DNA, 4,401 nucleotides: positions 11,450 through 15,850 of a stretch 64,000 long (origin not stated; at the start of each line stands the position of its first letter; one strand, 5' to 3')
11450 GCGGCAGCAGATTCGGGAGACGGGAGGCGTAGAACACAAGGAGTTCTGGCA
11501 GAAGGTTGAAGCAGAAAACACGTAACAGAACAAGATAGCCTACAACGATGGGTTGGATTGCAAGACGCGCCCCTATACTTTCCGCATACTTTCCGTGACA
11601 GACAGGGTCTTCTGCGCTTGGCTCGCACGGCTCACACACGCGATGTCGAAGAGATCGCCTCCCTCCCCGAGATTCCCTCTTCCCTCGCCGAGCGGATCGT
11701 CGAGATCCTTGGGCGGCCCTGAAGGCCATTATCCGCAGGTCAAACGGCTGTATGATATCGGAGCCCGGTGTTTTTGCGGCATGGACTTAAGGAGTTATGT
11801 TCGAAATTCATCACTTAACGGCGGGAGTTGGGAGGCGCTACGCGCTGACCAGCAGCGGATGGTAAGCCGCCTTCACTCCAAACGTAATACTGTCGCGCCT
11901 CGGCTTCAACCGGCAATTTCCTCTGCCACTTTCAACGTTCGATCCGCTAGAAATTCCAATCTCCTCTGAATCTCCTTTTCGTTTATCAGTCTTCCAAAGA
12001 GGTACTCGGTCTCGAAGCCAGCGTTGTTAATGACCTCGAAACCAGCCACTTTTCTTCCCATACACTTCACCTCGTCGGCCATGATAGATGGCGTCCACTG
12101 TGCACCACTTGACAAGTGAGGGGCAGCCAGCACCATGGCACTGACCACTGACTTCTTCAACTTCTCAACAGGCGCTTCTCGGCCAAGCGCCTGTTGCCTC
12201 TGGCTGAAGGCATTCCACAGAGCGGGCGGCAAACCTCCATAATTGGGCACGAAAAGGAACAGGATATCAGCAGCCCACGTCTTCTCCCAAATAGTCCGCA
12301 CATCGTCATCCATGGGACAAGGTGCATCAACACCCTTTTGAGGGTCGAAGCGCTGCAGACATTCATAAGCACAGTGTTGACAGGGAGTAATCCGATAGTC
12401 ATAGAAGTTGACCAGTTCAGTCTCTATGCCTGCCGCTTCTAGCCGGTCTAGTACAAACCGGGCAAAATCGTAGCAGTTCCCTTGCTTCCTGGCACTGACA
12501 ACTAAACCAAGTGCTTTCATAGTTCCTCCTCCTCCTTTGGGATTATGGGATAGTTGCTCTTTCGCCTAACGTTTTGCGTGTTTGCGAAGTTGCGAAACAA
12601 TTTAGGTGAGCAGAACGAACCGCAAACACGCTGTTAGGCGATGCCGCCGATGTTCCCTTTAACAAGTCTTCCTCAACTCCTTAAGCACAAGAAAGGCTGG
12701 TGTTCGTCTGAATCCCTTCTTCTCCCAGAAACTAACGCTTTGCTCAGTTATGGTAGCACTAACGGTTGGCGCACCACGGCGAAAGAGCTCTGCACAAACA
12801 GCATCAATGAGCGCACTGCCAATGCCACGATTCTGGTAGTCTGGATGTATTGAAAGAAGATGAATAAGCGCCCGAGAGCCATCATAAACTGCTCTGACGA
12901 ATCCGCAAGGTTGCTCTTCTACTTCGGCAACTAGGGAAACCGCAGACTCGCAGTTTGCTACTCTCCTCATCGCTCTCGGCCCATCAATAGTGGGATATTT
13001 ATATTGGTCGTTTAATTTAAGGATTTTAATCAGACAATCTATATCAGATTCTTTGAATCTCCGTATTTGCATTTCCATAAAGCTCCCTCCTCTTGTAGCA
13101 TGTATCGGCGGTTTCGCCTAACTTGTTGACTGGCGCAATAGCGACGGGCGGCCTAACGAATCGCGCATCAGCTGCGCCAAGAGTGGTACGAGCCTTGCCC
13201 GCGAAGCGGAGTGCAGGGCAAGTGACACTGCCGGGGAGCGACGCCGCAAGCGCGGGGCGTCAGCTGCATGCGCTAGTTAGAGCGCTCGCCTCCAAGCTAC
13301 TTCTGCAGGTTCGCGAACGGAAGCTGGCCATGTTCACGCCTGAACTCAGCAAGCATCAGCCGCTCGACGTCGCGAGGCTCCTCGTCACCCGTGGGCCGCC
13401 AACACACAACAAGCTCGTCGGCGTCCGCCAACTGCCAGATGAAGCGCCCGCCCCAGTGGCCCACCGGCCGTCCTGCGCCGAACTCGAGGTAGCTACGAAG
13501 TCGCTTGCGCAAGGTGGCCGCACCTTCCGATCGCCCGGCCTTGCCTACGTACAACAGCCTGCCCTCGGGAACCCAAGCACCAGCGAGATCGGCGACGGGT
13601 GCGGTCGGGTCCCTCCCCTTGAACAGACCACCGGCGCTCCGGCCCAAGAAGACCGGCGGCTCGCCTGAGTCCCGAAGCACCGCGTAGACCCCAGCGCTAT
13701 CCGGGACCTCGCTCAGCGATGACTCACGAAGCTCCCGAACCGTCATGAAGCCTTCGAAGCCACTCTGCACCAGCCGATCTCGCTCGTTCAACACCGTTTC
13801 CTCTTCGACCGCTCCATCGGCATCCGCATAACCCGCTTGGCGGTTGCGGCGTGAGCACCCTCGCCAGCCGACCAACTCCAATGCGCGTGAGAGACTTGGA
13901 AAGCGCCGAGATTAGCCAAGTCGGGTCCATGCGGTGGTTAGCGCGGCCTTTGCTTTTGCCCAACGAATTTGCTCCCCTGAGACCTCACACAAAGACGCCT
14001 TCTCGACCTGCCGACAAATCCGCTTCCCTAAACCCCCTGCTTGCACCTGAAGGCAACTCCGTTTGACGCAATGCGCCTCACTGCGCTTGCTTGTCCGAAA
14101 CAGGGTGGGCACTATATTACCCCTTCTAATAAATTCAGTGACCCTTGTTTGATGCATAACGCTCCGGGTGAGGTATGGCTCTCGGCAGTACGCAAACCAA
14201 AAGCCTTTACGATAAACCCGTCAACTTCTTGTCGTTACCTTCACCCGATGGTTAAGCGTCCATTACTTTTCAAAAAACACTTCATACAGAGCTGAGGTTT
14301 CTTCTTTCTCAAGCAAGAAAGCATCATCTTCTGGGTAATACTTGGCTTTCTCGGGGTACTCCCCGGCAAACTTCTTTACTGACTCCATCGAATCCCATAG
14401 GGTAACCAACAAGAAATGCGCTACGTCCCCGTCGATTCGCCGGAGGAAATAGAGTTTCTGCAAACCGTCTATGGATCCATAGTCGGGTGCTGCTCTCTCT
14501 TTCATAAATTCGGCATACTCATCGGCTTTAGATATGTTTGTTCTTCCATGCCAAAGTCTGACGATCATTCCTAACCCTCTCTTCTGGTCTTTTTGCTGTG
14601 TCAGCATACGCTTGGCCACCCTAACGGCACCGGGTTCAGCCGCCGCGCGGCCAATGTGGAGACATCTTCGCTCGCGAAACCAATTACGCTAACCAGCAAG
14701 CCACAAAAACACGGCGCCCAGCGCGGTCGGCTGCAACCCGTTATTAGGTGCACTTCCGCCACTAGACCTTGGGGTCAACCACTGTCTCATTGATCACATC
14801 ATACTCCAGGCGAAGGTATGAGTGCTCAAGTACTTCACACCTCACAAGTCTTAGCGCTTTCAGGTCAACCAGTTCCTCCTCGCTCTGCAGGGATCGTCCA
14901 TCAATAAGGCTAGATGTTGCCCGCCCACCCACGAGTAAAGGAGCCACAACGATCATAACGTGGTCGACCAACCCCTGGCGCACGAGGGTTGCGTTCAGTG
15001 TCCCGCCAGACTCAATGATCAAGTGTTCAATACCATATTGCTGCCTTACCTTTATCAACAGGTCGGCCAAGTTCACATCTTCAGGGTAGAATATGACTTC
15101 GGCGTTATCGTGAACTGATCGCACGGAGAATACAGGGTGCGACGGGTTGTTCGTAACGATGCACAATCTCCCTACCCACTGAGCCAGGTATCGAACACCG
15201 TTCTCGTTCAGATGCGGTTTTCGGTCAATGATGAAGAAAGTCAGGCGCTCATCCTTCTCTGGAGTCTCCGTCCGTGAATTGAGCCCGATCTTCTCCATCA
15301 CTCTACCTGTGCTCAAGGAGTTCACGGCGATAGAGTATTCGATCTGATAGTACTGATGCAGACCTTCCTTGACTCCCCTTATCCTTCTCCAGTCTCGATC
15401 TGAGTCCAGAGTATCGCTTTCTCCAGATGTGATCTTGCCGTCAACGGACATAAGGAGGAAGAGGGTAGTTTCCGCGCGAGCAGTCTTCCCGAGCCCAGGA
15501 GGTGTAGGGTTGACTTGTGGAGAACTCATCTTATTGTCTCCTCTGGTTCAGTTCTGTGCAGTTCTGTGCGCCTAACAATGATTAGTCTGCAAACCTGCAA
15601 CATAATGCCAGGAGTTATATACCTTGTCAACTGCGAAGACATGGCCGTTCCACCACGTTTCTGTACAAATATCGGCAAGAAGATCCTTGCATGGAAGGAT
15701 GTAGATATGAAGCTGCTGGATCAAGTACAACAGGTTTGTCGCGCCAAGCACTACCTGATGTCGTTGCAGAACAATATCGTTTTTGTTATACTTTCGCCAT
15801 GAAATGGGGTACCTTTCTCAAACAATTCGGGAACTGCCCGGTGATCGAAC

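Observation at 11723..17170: Integron-type gene-cassette array without an integrase (CALIN-like) wedged between uvrC and an M42 peptidase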

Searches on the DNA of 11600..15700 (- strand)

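Call 70: search_with_rna_model(model_id=R1, source=window, start=11600, end=15700, filters=off, max_evalue=10, show_alignments=10)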
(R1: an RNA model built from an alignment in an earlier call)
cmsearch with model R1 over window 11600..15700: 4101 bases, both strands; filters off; matches with E-value up to 10: 13.
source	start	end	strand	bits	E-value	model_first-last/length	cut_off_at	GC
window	14619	14749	-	21.3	0.00025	1-64/64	no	0.61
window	13151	13282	-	15.7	0.0086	1-64/64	no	0.66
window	15570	15620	+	11.6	0.11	1-64/64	no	0.39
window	12564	12639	-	9.6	0.38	1-64/64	no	0.49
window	14154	14257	-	8.8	0.65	1-64/64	no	0.51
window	14863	14922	+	8.7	0.68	1-64/64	no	0.55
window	12564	12639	+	7.6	1.3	1-64/64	no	0.49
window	15053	15110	+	6.7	2.3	1-64/64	no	0.47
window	12757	12771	-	6.5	2.7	1-64/64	no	0.6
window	15570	15620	-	5.8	4.1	1-64/64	no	0.39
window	12730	12753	-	5.4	5.3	1-64/64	no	0.42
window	11863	11908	-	4.9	7.2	15-49/64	no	0.54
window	15293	15335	+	4.9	7.4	1-64/64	no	0.53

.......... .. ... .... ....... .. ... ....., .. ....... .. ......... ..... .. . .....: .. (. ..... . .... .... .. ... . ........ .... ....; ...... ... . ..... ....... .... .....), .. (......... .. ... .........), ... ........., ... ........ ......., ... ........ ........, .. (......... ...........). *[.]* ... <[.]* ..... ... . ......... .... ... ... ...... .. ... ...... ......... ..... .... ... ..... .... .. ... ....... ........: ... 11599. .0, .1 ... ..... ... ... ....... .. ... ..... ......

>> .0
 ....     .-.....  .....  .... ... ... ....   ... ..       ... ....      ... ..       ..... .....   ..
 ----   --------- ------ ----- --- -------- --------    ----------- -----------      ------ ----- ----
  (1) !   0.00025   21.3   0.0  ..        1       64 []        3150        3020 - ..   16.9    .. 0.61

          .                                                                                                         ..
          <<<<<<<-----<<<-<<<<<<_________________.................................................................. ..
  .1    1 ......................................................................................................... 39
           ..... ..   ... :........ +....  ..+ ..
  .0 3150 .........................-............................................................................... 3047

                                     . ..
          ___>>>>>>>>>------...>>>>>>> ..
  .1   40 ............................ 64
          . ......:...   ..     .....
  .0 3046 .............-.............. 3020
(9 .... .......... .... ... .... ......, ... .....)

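Call 82: search_with_rna_model(model_id=R1, sources=[L105, L115, L126, L128, L129, L132, L144, L176, L179, L165, L168, L096], filters=off, max_evalue=1)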
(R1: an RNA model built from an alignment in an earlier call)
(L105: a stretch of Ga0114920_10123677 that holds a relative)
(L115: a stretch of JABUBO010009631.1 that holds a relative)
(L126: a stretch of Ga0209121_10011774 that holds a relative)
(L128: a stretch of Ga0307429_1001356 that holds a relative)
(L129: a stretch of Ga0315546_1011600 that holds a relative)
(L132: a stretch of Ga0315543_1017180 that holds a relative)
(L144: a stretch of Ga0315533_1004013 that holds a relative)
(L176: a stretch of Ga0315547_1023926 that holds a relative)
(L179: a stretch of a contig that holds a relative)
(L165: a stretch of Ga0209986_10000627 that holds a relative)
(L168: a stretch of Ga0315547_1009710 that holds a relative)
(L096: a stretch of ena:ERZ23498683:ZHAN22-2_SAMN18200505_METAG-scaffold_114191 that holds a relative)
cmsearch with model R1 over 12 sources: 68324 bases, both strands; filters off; matches with E-value up to 1: 18.
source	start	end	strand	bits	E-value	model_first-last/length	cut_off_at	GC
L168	431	502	-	49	1.2e-10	1-64/64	no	0.53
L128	9784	9856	+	45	1.4e-09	1-64/64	no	0.58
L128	11326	11397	+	43.6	3.4e-09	1-64/64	no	0.58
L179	2554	2612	+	42.9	5.5e-09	1-64/64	no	0.66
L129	1254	1313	+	41.9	1e-08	1-64/64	no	0.62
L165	10240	10296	+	41.7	1.2e-08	1-64/64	no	0.6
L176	719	791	-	41.4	1.4e-08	1-64/64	no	0.53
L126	4385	4441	+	36.6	2.9e-07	1-64/64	no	0.6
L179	3407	3465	+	27.1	0.00011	1-64/64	no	0.68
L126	3768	3826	+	26.7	0.00014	1-64/64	no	0.56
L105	1310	1438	+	25.2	0.00037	1-64/64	no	0.64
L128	9044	9128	+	25.1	0.00038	1-64/64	no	0.6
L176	1447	1531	-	25.1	0.00038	1-64/64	no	0.6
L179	4114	4245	+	22.5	0.002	1-64/64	no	0.61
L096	876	1006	+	21.3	0.0042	1-64/64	no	0.61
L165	11261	11319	+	19.5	0.013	1-64/64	no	0.66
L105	481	561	+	15.5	0.16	1-64/64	no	0.58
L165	11975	12106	+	13.9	0.42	1-64/64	no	0.6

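Call 85: search_with_rna_model(model_id=R1, sources=[L105, L115, L126, L128, L129, L132, L144, L179, L165, L168, L096, L001, L002, L008], filters=off, max_evalue=1, make_alignment=true)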
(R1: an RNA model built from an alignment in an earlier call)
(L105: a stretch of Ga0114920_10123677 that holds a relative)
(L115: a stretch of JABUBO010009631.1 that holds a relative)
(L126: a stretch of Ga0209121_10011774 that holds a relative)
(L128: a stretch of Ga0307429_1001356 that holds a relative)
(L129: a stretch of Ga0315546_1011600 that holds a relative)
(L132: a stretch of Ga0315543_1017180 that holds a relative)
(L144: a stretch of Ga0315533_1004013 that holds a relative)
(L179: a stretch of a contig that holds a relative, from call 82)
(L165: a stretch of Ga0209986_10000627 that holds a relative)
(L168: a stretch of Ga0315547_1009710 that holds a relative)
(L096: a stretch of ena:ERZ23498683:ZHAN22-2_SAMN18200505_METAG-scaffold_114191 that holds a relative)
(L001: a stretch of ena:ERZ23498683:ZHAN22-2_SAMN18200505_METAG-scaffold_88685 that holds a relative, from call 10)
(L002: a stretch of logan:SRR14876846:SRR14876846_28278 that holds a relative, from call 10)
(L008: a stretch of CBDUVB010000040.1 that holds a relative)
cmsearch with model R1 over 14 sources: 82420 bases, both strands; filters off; matches with E-value up to 1: 19.
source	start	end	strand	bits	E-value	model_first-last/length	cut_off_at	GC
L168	431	502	-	49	1.5e-10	1-64/64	no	0.53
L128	9784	9856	+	45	1.7e-09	1-64/64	no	0.58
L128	11326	11397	+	43.6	4.1e-09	1-64/64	no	0.58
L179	2554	2612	+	42.9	6.7e-09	1-64/64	no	0.66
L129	1254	1313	+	41.9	1.2e-08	1-64/64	no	0.62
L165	10240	10296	+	41.7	1.4e-08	1-64/64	no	0.6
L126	4385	4441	+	36.6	3.4e-07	1-64/64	no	0.6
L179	3407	3465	+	27.1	0.00013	1-64/64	no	0.68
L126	3768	3826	+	26.7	0.00017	1-64/64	no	0.56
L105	1310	1438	+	25.2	0.00044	1-64/64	no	0.64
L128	9044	9128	+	25.1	0.00046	1-64/64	no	0.6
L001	1300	1428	+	24.1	0.00089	1-64/64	no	0.57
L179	4114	4245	+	22.5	0.0024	1-64/64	no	0.61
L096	876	1006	+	21.3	0.0051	1-64/64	no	0.61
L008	13061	13135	+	20.4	0.0086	1-64/64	no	0.67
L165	11261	11319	+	19.5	0.016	1-64/64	no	0.66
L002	593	724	+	15.7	0.17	1-64/64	no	0.66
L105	481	561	+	15.5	0.2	1-64/64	no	0.58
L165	11975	12106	+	13.9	0.5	1-64/64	no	0.6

Alignment A5: 19 matches aligned to the model, 288 columns, each read 5' to 3' on its own strand. Consensus structure (alignment columns), stored with it:
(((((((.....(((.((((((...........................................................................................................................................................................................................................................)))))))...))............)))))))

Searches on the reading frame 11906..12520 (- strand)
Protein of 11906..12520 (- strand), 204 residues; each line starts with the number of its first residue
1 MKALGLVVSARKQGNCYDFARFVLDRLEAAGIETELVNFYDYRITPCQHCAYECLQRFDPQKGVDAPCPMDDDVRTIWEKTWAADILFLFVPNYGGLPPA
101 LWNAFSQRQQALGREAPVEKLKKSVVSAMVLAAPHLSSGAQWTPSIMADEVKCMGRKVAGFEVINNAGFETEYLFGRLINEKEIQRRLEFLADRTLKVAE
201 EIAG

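Call 9: search_protein_families(library=pfam, proteins=[window:11906-12520:-], max_evalue=0.01)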
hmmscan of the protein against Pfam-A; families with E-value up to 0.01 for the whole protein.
window:11906-12520:- (204 aa): 1 family
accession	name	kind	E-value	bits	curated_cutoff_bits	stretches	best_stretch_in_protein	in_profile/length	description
PF03358.20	FMN_red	-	7.6e-13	48.7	24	1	1-109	1-96/152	NADPH-dependent FMN reductase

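Call 65: find_encoding_contigs(protein=window:11906-12520:-, flank=10000, max_places=6)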
Protein window:11906-12520:- (204 aa): no gene with exactly this product is on record in the collection.

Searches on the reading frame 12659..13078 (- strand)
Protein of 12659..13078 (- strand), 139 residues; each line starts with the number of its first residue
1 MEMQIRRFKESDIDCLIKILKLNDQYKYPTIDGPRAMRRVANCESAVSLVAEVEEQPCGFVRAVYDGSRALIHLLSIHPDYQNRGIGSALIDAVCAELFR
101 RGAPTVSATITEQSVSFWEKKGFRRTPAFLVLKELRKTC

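Call 9: search_protein_families(library=pfam, proteins=[window:12659-13078:-], max_evalue=0.01)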
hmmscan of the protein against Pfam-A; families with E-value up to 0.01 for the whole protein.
window:12659-13078:- (139 aa): 5 families
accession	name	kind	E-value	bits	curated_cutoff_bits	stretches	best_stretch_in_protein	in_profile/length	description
PF00583.31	Acetyltransf_1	-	3e-14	53.7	20.7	1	32-123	16-116/116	Acetyltransferase (GNAT) family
PF13508.13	Acetyltransf_7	-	5.6e-14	52.7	27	1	48-124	5-83/84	Acetyltransferase (GNAT) domain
PF13673.13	Acetyltransf_10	-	3.7e-13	50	23.6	1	35-126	20-110/128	Acetyltransferase (GNAT) domain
PF08445.16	FR47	-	5.8e-05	23.4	22.1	1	71-125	23-79/86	FR47-like protein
PF13480.13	Acetyltransf_6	-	0.00072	20.2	22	1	36-107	62-133/143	Acetyltransferase (GNAT) domain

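Call 10: find_encoding_contigs(protein=window:12659-13078:-, flank=10000, max_places=6)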
Protein window:12659-13078:- (139 aa): 3 contigs read that carry it; 3 places shown.
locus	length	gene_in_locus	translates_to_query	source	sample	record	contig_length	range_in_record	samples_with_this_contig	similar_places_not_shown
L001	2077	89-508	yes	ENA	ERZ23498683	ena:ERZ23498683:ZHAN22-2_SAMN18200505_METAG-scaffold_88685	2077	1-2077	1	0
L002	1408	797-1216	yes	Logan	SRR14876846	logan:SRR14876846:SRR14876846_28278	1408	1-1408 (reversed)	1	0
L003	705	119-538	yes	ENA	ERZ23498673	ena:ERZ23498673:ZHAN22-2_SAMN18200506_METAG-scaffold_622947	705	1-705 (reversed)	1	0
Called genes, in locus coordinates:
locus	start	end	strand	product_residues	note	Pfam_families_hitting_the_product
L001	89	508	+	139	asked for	PF00583:Acetyltransf_1, PF13673:Acetyltransf_10, PF13508:Acetyltransf_7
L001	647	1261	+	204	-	PF03358:FMN_red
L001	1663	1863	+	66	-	PF00589:Phage_integrase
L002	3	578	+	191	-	?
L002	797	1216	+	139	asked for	PF00583:Acetyltransf_1, PF13673:Acetyltransf_10, PF13508:Acetyltransf_7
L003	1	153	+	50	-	?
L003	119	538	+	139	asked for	PF00583:Acetyltransf_1, PF13673:Acetyltransf_10, PF13508:Acetyltransf_7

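Call 47: search_protein_families(library=pfam, proteins=[L001:1663-1863:+], max_evalue=10)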
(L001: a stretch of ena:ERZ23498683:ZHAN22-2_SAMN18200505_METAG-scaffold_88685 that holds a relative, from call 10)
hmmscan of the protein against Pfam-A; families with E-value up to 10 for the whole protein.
L001:1663-1863:+ (66 aa): 5 families
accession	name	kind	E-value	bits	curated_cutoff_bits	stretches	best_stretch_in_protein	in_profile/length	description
PF00589.27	Phage_integrase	-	1.4e-10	41.6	27.1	1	19-52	136-169/172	Phage integrase family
PF12675.12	DUF3795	-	0.00044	21.1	22.6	1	4-23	1-20/83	Protein of unknown function (DUF3795)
PF14090.12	HTH_39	-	0.059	13.7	21.3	1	4-35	19-49/70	Winged helix-turn-helix domain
PF22448.1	RepB_primase_C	-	0.16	12.3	26.1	1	18-37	9-28/54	RepB DNA-primase C-terminal helical domain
PF03555.19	Flu_C_NS2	-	0.19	12.4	25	1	12-40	3-31/57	Influenza C non-structural protein (NS2)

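Call 48: search_protein_families(library=ncbifam, proteins=[L001:1663-1863:+], max_evalue=10)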
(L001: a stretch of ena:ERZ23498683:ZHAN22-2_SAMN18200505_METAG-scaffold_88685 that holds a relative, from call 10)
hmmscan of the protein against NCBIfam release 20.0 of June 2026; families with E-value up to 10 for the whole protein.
L001:1663-1863:+ (66 aa): 10 families
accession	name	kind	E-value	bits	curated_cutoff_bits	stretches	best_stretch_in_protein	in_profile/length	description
TIGR02249.1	integrase_gron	subfamily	1.2e-19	70.9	265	1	19-64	268-313/315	integron integrase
NF011946.0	PRK15417.1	equivalog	1.9e-13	50.3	435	1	19-65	283-329/337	integron integrase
TIGR02224.1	recomb_XerC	equivalog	1.3e-12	47.7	335.15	1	19-54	245-280/295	tyrosine recombinase XerC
TIGR02225.1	recomb_XerD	equivalog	1.9e-12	47.1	329.6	1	20-58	243-281/290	site-specific tyrosine recombinase XerD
NF001399.0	PRK00283.1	subfamily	3.3e-12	46.3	279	1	20-59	252-291/300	tyrosine recombinase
NF040815.2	recomb_XerA_Arch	equivalog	8.1e-12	45.3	220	1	19-55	222-258/263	site-specific tyrosine recombinase/integron integrase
NF002331.0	PRK01287.1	subfamily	1.3e-07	30.9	371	1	19-59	280-320/365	site-specific tyrosine recombinase XerC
NF003462.0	PRK05084.1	equivalog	2.5e-05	23.2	267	1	19-55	312-348/360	tyrosine recombinase XerS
NF041502.1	integrase_1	equivalog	0.018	13.8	350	1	19-54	328-363/484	site-specific integrase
NF007371.0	PRK09871.1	subfamily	0.052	13.1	222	1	22-63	145-186/198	tyrosine-type DNA invertase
